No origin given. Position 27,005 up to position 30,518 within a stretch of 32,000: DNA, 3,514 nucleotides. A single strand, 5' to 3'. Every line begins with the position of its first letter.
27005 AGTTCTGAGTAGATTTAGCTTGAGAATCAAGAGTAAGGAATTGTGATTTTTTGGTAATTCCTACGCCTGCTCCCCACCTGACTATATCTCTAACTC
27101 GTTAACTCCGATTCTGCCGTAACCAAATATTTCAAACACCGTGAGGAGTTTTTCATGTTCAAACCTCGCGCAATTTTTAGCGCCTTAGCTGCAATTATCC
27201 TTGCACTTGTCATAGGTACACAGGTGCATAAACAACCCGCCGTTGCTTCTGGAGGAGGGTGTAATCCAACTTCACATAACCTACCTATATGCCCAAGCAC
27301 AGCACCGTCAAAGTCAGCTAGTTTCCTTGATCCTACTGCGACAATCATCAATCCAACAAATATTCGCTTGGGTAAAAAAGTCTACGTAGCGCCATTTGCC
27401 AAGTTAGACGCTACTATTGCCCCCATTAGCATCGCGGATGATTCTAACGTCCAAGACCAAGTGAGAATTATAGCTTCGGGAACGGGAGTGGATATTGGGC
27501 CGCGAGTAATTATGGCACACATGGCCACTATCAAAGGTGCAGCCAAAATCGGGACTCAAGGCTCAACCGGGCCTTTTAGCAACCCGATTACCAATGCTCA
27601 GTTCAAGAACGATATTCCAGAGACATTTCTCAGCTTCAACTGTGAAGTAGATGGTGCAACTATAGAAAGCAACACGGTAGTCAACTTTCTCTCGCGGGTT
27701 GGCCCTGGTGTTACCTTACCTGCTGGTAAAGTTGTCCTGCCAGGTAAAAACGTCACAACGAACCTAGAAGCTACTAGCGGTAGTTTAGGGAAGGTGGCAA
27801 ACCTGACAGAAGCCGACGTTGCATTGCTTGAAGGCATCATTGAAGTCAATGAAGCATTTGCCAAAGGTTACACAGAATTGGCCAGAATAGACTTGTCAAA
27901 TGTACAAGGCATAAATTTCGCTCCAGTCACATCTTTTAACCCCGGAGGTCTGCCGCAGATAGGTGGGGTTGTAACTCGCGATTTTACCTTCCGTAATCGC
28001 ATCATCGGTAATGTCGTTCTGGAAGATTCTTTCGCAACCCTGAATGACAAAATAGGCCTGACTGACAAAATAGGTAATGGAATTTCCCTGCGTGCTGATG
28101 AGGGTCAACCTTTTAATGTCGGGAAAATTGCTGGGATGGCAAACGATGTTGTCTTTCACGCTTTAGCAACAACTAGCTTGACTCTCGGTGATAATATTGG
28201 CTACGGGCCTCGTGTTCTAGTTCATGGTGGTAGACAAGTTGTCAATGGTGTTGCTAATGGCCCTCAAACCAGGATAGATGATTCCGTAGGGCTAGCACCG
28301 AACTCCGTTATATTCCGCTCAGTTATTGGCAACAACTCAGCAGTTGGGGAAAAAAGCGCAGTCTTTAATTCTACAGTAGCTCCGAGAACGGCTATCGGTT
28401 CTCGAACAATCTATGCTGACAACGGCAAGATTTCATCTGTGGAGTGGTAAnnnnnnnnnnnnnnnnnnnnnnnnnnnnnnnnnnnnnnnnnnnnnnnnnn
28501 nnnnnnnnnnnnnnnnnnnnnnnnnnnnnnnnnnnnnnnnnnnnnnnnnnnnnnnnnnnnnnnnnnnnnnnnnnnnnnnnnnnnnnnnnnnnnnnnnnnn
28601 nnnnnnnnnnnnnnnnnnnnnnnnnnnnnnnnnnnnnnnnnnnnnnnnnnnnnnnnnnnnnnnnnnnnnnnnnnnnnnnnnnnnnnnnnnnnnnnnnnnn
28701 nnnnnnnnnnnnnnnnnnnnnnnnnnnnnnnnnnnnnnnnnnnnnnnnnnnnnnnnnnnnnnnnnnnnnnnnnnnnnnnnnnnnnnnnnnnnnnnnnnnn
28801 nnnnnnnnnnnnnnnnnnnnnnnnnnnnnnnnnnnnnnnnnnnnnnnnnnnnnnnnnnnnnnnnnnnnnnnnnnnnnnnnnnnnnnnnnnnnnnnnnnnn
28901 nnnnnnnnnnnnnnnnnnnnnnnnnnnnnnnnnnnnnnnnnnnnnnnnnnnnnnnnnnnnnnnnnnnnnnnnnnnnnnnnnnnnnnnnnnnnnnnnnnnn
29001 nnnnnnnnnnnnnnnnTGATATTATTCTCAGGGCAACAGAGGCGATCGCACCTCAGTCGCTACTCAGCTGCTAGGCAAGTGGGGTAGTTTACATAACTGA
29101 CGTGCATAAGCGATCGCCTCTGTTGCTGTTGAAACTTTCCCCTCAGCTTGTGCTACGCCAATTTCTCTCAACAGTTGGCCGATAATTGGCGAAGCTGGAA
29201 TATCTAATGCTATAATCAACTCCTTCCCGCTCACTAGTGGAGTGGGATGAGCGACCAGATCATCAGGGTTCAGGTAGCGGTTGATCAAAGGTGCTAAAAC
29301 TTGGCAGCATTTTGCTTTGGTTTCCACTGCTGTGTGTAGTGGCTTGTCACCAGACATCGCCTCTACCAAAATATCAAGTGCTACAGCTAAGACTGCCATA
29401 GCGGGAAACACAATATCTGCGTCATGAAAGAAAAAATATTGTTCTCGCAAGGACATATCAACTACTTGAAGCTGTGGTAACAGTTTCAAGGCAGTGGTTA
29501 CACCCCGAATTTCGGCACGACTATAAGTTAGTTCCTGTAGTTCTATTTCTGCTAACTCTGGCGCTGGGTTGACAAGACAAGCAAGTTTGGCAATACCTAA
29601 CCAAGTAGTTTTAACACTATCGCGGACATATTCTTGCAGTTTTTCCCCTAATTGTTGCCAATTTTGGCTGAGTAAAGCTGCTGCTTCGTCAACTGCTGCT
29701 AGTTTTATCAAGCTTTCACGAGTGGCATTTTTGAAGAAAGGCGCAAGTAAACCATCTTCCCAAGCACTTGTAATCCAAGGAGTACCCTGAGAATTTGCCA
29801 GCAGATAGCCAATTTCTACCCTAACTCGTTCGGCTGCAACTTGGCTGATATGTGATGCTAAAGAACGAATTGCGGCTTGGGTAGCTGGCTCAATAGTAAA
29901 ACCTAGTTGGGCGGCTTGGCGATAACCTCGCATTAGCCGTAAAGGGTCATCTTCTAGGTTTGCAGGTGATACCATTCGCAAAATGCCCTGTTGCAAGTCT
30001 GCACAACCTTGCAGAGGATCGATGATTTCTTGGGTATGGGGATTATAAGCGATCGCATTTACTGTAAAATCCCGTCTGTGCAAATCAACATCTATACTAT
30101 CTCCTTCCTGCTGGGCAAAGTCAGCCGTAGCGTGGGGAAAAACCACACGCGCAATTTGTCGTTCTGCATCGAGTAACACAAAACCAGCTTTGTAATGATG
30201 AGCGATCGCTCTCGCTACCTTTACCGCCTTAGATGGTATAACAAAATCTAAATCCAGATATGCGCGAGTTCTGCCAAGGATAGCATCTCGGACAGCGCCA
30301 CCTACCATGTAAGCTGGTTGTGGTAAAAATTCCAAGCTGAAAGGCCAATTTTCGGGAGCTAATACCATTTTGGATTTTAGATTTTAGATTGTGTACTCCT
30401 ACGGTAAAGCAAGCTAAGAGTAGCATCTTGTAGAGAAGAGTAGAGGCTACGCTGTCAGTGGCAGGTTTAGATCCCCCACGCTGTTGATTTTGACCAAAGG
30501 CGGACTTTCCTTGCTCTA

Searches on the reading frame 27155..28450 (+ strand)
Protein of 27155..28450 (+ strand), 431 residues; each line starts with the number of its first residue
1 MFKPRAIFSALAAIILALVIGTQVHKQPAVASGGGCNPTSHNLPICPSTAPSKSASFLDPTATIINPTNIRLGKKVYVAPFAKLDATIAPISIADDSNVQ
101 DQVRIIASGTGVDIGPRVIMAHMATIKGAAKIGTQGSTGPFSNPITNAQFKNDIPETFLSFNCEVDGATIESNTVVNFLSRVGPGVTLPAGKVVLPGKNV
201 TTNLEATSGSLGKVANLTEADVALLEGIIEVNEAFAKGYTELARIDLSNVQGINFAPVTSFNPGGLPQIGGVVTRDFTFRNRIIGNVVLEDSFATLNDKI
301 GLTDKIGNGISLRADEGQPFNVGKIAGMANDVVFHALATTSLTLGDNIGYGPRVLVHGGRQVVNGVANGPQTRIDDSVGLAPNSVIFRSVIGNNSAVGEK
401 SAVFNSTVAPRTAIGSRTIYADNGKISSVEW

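Call 35: search_protein_families(library=pfam, proteins=[window:27155-28450:+], max_evalue=0.0001)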
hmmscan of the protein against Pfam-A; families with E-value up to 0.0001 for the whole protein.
window:27155-28450:+ (431 aa): 2 families
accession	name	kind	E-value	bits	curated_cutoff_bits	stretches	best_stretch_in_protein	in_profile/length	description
PF25084.1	LbH_EIF2B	-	7.3e-05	23.2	54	0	376-416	26-66/105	EIF2B subunit epsilon LbH domain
PF00132.30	Hexapep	-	8e-05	22.6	27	0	110-128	18-36/36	Bacterial transferase hexapeptide (six repeats)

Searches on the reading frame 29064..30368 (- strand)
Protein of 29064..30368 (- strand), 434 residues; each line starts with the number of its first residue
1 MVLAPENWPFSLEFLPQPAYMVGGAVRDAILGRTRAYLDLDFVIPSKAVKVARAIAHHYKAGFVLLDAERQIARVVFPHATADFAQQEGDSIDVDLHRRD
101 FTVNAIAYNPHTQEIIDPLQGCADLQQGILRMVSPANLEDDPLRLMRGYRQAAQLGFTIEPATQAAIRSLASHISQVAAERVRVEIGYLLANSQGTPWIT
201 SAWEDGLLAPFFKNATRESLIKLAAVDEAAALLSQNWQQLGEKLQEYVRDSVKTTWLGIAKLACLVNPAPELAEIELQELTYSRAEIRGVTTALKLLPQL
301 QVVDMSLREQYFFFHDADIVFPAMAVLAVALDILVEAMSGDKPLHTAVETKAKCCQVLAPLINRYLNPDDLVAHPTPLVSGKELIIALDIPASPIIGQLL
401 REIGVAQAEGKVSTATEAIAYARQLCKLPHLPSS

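Call 35: search_protein_families(library=pfam, proteins=[window:29064-30368:-], max_evalue=0.0001)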
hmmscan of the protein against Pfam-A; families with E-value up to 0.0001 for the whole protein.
window:29064-30368:- (434 aa): 3 families
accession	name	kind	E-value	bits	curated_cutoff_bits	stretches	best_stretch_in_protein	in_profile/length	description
PF01743.26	PolyA_pol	-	4.1e-21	76.1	23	1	19-131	1-126/126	Poly A polymerase head domain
PF12627.12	PolyA_pol_RNAbd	-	1.4e-16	60.4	22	1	156-215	1-60/64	Probable RNA and SrmB- binding site of polymerase A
PF13735.12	tRNA_NucTran2_2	-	7.4e-11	42.7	27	1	257-419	8-145/149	tRNA nucleotidyltransferase domain 2 putative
